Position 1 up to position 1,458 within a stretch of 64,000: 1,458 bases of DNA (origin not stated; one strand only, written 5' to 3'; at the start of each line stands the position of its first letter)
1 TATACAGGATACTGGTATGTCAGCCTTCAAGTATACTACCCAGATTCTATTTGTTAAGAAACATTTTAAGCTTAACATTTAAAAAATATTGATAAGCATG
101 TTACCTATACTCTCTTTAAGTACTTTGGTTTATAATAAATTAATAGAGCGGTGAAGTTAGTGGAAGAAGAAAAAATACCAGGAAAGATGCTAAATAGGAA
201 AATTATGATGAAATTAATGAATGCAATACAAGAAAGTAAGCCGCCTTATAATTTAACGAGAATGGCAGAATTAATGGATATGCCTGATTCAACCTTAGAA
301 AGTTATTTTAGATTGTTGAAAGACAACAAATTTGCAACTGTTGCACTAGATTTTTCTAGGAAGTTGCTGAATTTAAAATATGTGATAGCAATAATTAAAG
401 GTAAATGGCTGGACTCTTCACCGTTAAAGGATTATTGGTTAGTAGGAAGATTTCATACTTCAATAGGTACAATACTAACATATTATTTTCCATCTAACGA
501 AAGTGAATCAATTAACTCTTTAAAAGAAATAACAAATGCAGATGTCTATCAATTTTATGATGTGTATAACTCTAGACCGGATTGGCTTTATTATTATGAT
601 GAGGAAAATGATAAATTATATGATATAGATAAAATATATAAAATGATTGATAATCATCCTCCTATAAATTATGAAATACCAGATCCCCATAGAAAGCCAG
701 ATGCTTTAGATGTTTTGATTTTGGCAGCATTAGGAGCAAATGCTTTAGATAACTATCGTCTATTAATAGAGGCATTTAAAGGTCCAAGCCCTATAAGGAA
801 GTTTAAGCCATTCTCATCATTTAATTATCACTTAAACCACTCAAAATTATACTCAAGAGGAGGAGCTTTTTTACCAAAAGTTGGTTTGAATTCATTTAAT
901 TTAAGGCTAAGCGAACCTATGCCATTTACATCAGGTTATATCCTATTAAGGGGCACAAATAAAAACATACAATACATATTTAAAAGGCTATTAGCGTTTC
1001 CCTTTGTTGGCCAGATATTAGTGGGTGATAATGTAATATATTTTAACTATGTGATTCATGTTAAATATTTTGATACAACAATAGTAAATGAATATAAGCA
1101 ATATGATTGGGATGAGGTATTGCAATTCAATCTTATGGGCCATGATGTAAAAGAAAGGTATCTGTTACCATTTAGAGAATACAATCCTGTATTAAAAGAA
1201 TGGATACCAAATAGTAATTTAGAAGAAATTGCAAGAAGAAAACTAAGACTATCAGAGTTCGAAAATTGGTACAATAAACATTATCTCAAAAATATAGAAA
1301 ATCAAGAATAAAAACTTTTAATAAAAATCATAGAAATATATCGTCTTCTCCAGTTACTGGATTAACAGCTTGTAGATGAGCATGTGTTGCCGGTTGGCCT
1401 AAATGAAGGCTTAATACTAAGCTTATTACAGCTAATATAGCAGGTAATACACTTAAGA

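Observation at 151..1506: Unannotated 55-aa secreted-type peptide convergent on a double-HTH regulator: possible archaeal peptide-signalling pair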

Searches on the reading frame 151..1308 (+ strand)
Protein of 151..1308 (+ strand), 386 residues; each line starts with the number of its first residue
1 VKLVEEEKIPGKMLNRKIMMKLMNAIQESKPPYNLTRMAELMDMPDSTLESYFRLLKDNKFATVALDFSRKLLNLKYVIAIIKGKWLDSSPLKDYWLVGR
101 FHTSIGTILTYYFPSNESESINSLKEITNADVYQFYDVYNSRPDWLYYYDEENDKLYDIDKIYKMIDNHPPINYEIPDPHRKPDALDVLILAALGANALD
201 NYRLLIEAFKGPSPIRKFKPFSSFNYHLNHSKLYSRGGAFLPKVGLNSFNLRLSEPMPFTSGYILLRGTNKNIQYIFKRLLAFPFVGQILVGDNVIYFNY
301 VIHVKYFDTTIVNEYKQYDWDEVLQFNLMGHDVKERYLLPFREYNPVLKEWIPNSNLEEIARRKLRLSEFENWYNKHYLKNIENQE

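Call 3: search_protein_families(library=pfam, proteins=[window:151-1308:+], max_evalue=1)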
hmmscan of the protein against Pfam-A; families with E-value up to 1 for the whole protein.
window:151-1308:+ (386 aa): 3 families
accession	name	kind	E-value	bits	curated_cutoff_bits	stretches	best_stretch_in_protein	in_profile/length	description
PF09452.15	Mvb12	-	0.04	14.8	25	1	344-381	35-74/90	ESCRT-I subunit Mvb12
PF24529.1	CFAP47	-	0.11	12.8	27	1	331-379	101-151/166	Cilia- and flagella-associated protein 47 domain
PF09339.16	HTH_IclR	-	0.26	11.5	22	1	20-50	6-36/52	IclR helix-turn-helix domain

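Call 5: find_homologous_proteins(query=window:151-1308:+)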
Query window:151-1308:+ (386 aa): 5 proteins with E <= 0.001 among 6427 candidates.
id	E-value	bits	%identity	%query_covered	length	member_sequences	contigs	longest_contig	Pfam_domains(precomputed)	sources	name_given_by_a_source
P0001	6.8e-258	873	100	99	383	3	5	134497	-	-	-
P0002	3.2e-208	709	79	99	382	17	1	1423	-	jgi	jgi:hypothetical protein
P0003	1.3e-207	707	77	98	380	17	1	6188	-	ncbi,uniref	ncbi:hypothetical protein [Caldisphaera sp.]|uniref:hypothetical protein n=1 Tax=Caldisphaera sp. Ta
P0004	2.1e-151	522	77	73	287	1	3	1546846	-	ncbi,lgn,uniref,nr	ncbi:hypothetical protein Calag_0812 [Caldisphaera lagunensis DSM 15908]|uniref:Uncharacterized prot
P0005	4.3e-135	468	54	97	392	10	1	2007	-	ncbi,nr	ncbi:MAG: hypothetical protein F7B61_06625 [Caldisphaeraceae archaeon]|nr:hypothetical protein [Cald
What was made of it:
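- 151..1311 (+): Gene for the 386-aa tandem Lrp/AsnC-like protein, (wHTH+RAM)x2; presumed DNA-binding regulator and candidate receptor. Narrow family, found as Caldisphaera 'hypothetical protein' (call 5).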

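Call 6: find_related_loci(query=window:151-1308:+, collection=genome_contigs, flank=6000)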
Query window:151-1308:+ (386 aa) in genome_contigs; peptide patterns used: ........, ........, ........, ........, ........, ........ (x = any residue, [..] = any of these).
69 stretches matched a pattern, but none encodes a relative of the query by tblastn (E <= 1e-3).
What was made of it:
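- Tried and rejected: The scan of genome_contigs with the 386-aa protein found nothing (call 6).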

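Call 7: find_encoding_contigs(protein=P0004, flank=6000, max_places=4)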
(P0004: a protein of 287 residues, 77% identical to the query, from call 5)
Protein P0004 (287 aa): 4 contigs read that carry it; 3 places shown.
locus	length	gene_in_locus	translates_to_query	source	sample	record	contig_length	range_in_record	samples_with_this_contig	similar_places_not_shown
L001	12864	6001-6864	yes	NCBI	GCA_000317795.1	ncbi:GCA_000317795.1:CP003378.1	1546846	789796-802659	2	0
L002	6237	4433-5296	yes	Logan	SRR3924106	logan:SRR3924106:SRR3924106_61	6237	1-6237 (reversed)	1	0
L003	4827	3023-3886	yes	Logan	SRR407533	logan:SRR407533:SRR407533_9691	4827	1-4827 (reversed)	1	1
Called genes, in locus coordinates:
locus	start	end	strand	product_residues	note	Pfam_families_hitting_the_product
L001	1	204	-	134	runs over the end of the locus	PF01325:Fe_dep_repress, PF02742:Fe_dep_repr_C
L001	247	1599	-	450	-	PF00390:malic, PF03949:Malic_M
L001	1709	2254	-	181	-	PF01184:Gpr1_Fun34_YaaH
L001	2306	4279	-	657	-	PF16177:ACAS_N, PF00501:AMP-binding, PF13193:AMP-binding_C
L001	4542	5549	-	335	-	PF04909:Amidohydro_2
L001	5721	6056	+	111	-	-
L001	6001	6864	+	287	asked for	-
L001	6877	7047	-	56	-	-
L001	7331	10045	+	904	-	PF00801:PKD (faint), PF18911:PKD_4 (faint), PF00496:SBP_bac_5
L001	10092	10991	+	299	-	-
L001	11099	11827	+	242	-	PF00483:NTP_transferase, PF12804:NTP_transf_3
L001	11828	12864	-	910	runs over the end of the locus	PF00801:PKD, PF18911:PKD_4 (faint), PF00496:SBP_bac_5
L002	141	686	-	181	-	PF01184:Gpr1_Fun34_YaaH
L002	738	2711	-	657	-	PF16177:ACAS_N, PF00501:AMP-binding, PF13193:AMP-binding_C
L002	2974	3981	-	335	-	PF04909:Amidohydro_2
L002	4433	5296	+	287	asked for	-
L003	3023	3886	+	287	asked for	-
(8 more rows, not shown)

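Call 8: find_encoding_contigs(protein=P0003, flank=6000, max_places=4)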
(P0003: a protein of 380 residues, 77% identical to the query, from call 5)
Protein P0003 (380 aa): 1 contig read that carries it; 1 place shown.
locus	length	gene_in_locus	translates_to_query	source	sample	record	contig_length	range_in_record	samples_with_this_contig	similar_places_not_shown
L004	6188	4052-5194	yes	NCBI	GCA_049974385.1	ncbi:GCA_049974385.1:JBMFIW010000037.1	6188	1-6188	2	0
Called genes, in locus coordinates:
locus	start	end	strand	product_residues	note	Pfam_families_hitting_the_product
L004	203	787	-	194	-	PF01184:Gpr1_Fun34_YaaH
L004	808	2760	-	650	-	PF16177:ACAS_N, PF00501:AMP-binding, PF13193:AMP-binding_C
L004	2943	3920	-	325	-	PF04909:Amidohydro_2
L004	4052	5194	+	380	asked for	-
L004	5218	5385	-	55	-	-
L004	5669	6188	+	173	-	?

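Call 9: find_encoding_contigs(protein=P0005, flank=6000, max_places=4)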
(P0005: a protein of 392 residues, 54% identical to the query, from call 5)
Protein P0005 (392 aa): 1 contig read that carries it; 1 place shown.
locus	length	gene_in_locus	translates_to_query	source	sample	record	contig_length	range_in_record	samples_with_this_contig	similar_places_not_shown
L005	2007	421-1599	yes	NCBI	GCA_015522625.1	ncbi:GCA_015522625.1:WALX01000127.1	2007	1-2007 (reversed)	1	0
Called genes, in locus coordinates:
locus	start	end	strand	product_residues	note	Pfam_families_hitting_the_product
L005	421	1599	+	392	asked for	-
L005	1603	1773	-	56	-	-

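Call 10: find_encoding_contigs(protein=P0002, flank=6000, max_places=4)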
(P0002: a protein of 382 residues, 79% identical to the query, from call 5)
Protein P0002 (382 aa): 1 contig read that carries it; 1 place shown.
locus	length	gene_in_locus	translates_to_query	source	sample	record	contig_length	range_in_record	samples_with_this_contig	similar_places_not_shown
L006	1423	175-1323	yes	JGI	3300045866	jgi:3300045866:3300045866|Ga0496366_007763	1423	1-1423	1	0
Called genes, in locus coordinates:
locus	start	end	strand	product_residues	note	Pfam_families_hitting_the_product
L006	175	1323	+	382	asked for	-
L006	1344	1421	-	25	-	?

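Call 26: predict_structure(alignment_id=A2)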
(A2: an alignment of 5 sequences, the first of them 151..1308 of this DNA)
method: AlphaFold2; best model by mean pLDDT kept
length: 386 residues; sequences in the alignment: 5
mean_pLDDT: 37.1   pTM: 0.25
mean pLDDT of the five models: 37.1, 37.0, 35.6, 35.1, 32.0
residues with pLDDT >= 90: 0; 70-90: 15; 50-70: 22; < 50: 349
segments of 3 or more residues with pLDDT < 50: 1-14, 27-31, 58-268, 270-274, 276-386
pLDDT, mean of each block of 10 residues (from residue 1): 27 47 50 67 78 53 27 26 26 28 24 30 33 26 32 38 40 38 38 32 29 25 27 25 24 30 47 48 41 45 40 44 39 33 41 38 35 38 33
secondary structure, 60 per line:
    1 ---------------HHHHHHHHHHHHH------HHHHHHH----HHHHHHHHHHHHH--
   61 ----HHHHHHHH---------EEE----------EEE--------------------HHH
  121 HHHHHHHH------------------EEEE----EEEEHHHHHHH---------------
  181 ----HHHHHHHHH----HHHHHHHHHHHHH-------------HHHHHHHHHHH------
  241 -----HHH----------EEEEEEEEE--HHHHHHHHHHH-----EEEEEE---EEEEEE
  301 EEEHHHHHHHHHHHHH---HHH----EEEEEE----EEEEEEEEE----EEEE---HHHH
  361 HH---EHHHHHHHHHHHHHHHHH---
elements in order: H16-28 H35-41 H46-58 H65-72 E82-84 E95-97 H118-128 E147-150 E155-158 H159-165 H185-193 H198-210 H224-234 E259-267 H270-280 E286-291 E295-303 H304-316 E327-332 E337-345 E350-353 H357-362 H367-383
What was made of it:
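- Tried and rejected: With only 5 close sequences it was useless, pLDDT 37 (call 26).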

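Call 27: search_protein_representatives(alignment_id=A2)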
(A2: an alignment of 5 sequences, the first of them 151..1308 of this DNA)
Query: 5 sequences, 382 profile positions. Proteins with E-value up to 0.001 (for the whole library): 16; up to 1e-10: 6; up to 1e-30: 2. The best 16 are listed.
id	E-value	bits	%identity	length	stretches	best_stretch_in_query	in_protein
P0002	1.3e-226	768.1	-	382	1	2-382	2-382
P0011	6.0e-53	196.6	-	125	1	2-123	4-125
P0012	3.0e-19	85.6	-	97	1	16-84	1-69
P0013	1.4e-15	73.6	-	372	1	19-361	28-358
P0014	4.9e-15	71.8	-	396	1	19-359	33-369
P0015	1.0e-11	60.8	-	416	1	13-237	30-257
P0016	1.1e-10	57.5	-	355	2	16-196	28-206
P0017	4.9e-10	55.3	-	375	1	14-357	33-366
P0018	1.2e-09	54.0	-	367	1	19-351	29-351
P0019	7.8e-09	51.4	-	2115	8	330-360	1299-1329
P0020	7.5e-08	48.1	-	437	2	18-175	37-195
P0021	8.5e-07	44.7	-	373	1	8-198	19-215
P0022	4.9e-06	42.2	-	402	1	18-351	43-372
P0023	1.0e-05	41.1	-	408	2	15-215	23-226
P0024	1.2e-05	40.9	-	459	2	16-167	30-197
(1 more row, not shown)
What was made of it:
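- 151..1311 (+): Distant relatives from the profile search (call 27).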

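Call 30: search_protein_families(library=pfam, alignment_id=A3, max_evalue=0.1)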
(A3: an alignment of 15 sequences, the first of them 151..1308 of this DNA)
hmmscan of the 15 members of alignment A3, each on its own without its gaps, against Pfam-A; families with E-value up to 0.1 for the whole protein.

A. member 1, window:151-1308:+ (386 aa): 1 family
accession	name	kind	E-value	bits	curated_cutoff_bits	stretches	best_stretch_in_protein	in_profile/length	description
PF09452.15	Mvb12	-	0.04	14.8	25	0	344-381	35-74/90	ESCRT-I subunit Mvb12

B. families by the number of members that match (of 15 scanned): 27 families (the first 25 are shown)
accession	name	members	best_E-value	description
PF13412.12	HTH_24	7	6.4e-07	Winged helix-turn-helix DNA-binding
PF01022.26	HTH_5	4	5.6e-09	Bacterial regulatory protein, arsR family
PF12802.13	MarR_2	3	0.0035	MarR family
PF09452.15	Mvb12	3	0.018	ESCRT-I subunit Mvb12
PF09339.16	HTH_IclR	3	0.047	IclR helix-turn-helix domain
PF08279.18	HTH_11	2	1.2e-08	HTH domain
PF12840.13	HTH_20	2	0.00046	Helix-turn-helix domain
PF13384.12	HTH_23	2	0.024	Homeodomain-like domain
PF04967.18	HTH_10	2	0.039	HTH DNA binding domain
PF12728.13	HTH_17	2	0.076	Helix-turn-helix domain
PF13404.12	HTH_AsnC-type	1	2.3e-06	AsnC-type helix-turn-helix domain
PF01047.28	MarR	1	1.7e-05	MarR family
PF08280.17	HTH_Mga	1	0.00075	M protein trans-acting positive regulator (MGA) HTH domain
PF18057.6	DUF5594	1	0.006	Domain of unknown function (DUF5594)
PF00126.33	HTH_1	1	0.0096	Bacterial regulatory helix-turn-helix protein, lysR family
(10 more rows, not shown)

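Call 31: find_homologous_proteins(query=A3, max_evalue=0.001)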
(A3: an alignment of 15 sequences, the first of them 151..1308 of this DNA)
Query A3 (15 sequences) (386 aa, profile of the alignment): 10 proteins with E <= 0.001 among 8000 candidates.
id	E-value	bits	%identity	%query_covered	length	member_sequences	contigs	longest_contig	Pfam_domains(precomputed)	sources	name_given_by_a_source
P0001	5.9e-129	448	100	99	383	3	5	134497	-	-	-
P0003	9.4e-128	444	77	98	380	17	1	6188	-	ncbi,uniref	ncbi:hypothetical protein [Caldisphaera sp.]|uniref:hypothetical protein n=1 Tax=Caldisphaera sp. Ta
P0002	8.4e-127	441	79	99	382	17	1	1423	-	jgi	jgi:hypothetical protein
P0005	2.3e-122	427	54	97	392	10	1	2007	-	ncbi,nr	ncbi:MAG: hypothetical protein F7B61_06625 [Caldisphaeraceae archaeon]|nr:hypothetical protein [Cald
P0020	1.8e-111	391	23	71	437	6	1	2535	-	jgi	-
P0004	2.3e-86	308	77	73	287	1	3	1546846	-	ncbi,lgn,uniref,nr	ncbi:hypothetical protein Calag_0812 [Caldisphaera lagunensis DSM 15908]|uniref:Uncharacterized prot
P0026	1.1e-76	276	24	44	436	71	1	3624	-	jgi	jgi:DNA-binding Lrp family transcriptional regulator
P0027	1.1e-74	270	27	44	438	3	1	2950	-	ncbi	-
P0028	1.2e-74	270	23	44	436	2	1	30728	-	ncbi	-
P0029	3.4e-70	255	25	44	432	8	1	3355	-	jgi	jgi:DNA-binding Lrp family transcriptional regulator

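Call 32: find_encoding_contigs(protein=P0028, flank=4000, max_places=3)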
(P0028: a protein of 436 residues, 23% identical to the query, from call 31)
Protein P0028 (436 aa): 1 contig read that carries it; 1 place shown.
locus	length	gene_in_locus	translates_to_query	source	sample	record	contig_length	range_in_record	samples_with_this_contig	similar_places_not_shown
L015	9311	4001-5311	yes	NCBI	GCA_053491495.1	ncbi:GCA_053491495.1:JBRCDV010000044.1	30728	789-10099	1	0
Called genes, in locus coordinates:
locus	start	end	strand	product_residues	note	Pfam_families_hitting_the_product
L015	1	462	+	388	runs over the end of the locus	PF01070:FMN_dh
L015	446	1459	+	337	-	PF00348:polyprenyl_synt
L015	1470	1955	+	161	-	PF09891:DUF2118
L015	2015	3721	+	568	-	PF00749:tRNA-synt_1c, PF03950:tRNA-synt_1c_C, PF20974:tRNA-synt_1c_C2 (weak)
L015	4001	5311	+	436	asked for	-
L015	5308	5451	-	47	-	-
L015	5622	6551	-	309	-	PF02729:OTCace_N, PF00185:OTCace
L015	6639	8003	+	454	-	PF00919:UPF0004, PF04055:Radical_SAM, PF01938:TRAM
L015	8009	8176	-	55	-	-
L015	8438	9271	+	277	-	PF01209:Ubie_methyltran (faint), PF01564:Spermine_synth (weak), PF08241:Methyltransf_11 (faint), PF09445:Methyltransf_15 (faint), PF13649:Methyltransf_25 (weak)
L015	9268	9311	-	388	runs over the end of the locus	PF13401:AAA_22 (faint), PF13191:AAA_16 (faint), PF00004:AAA, PF07728:AAA_5 (faint), PF17862:AAA_lid_3, PF09336:Vps4_C (weak)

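Call 33: find_encoding_contigs(protein=P0013, flank=4000, max_places=3)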
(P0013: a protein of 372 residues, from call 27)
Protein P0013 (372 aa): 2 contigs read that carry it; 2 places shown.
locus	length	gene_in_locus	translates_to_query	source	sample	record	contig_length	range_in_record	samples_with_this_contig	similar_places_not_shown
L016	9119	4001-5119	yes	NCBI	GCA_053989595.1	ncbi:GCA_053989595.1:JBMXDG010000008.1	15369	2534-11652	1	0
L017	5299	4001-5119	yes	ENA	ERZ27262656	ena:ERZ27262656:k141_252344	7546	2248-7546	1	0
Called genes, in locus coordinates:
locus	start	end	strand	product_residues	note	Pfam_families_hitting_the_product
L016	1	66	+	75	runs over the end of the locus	-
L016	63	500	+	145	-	PF01850:PIN (weak)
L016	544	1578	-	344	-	PF02775:TPP_enzyme_C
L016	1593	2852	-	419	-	PF01855:POR_N, PF02780:Transketolase_C (weak), PF17147:PFOR_II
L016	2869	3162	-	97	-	PF13187:Fer4_9 (faint), PF00037:Fer4 (weak), PF12797:Fer4_2 (faint), PF13237:Fer4_10, PF14697:Fer4_21, PF25160:LdpA_Fe-S-bd (weak), PF12838:Fer4_7, PF00037:Fer4, +2 more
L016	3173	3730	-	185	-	PF01558:POR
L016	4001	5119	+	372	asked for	-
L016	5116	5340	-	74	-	-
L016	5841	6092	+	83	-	PF04014:MazE_antitoxin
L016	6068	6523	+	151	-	PF01850:PIN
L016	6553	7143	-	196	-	PF05496:RuvB_N (faint), PF06414:Zeta_toxin (weak), PF13191:AAA_16 (weak), PF13401:AAA_22 (faint), PF20720:nSTAND3 (weak), PF13238:AAA_18 (weak), PF13521:AAA_28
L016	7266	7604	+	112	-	PF05168:HEPN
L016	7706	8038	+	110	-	PF01909:NTP_transf_2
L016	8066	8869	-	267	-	PF01544:CorA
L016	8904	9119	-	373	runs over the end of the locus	PF01321:Creatinase_N, PF00557:Peptidase_M24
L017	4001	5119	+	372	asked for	-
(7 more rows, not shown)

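Call 34: find_encoding_contigs(protein=P0014, flank=4000, max_places=3)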
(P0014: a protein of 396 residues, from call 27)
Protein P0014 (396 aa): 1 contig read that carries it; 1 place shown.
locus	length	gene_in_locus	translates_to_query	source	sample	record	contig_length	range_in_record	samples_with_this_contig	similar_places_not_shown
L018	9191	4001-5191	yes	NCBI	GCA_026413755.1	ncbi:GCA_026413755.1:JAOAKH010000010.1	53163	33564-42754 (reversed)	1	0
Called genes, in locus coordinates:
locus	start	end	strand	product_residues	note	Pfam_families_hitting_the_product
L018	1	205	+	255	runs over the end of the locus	PF02548:Pantoate_transf, PF13714:PEP_mutase (weak)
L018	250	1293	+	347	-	PF00174:Oxidored_molyb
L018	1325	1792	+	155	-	PF01948:PyrI, PF02748:PyrI_C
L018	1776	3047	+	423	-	PF01979:Amidohydro_1 (faint), PF12890:DHOase (weak)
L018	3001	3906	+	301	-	PF01180:DHO_dh, PF01207:Dus (faint)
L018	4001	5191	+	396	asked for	-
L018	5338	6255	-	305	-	PF02729:OTCace_N, PF00185:OTCace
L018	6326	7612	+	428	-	PF00919:UPF0004, PF04055:Radical_SAM, PF01938:TRAM (weak)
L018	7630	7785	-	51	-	-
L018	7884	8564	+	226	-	PF01478:Peptidase_A24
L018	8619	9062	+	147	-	-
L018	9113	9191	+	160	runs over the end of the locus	-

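Call 40: find_related_loci(query=A4, collection=genome_contigs, flank=3000)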
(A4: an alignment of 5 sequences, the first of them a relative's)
Query A4 (372 aa) in genome_contigs; peptide patterns used: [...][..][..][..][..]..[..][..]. (x = any residue, [..] = any of these).
29 stretches matched a pattern; 7 encode a relative of the query (tblastn E <= 1e-3); 7 distinct loci.
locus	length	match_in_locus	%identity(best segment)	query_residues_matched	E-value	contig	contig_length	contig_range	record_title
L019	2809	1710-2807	100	1-366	0e+0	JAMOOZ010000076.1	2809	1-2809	MAG: Desulfurococcales archaeon isolate 4559-240_maxbin2_scaf2bin.156 4559-240_scaffold_21889_c1, whole genome shotgun s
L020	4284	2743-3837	40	1-361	2e-87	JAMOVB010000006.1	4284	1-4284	MAG: Desulfurococcales archaeon isolate PIR-30_metabat1_scaf2bin.058_VB PIR-30_scaffold_10669_c1, whole genome shotgun s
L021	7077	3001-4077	31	2-360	8e-51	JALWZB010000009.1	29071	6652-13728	MAG: Desulfurococcales archaeon isolate T2_metabat1_scaf2bin.068 T2_NODE_1162_length_29071_cov_3.423197, whole genome sh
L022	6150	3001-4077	29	2-360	5e-50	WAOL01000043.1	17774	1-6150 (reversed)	MAG: Desulfurococcales archaeon isolate S143_97_esom k151_37041, whole genome shotgun sequence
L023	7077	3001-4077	29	2-360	4e-49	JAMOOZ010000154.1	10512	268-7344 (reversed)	MAG: Desulfurococcales archaeon isolate 4559-240_maxbin2_scaf2bin.156 4559-240_scaffold_3488_c1, whole genome shotgun se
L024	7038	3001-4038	30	24-360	4e-46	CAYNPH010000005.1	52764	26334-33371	MAG TPA_asm: uncultured Desulfurococcaceae archaeon isolate binchicken_co219_317 genome assembly, contig: k141_205156, w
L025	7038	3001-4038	31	24-360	3e-51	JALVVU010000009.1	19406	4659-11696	MAG: Desulfurococcales archaeon isolate M10_metabat1_scaf2bin.047 M10_NODE_1175_length_19406_cov_15.097049, whole genome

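Call 42: find_related_loci(query=A5, collection=metagenome_contigs, flank=2500)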
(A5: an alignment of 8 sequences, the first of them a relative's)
Query A5 (396 aa) in metagenome_contigs; peptide patterns used: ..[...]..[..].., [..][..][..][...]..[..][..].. (x = any residue, [..] = any of these).
115 stretches matched a pattern; 15 encode a relative of the query (tblastn E <= 1e-3); 15 distinct loci.
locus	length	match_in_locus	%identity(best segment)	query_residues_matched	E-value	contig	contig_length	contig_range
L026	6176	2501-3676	47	7-395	5e-121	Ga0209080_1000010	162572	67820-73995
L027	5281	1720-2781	33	7-368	4e-55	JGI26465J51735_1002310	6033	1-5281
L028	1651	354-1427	31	6-368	2e-56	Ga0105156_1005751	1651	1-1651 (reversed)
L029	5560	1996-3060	32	6-368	5e-53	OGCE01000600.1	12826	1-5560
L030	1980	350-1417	32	5-368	4e-51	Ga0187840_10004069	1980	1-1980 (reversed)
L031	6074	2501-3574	30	6-368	3e-50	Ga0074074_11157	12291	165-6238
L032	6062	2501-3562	31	7-368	1e-49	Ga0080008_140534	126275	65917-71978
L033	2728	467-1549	31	6-368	1e-48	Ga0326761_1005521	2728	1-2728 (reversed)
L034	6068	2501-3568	33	7-368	1e-53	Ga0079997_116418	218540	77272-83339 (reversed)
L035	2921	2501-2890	47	8-137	4e-33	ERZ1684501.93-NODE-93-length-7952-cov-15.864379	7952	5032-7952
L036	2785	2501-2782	43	6-100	2e-19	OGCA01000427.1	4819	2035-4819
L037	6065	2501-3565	33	6-368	2e-53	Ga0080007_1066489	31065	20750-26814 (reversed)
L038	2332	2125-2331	49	6-75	7e-16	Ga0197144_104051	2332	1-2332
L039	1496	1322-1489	54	6-62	2e-14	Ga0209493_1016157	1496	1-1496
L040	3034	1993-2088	50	43-74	8e-6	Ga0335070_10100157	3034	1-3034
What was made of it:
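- Tried and rejected: Sub-alignments A4 and A5 worked (calls 40, 42).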
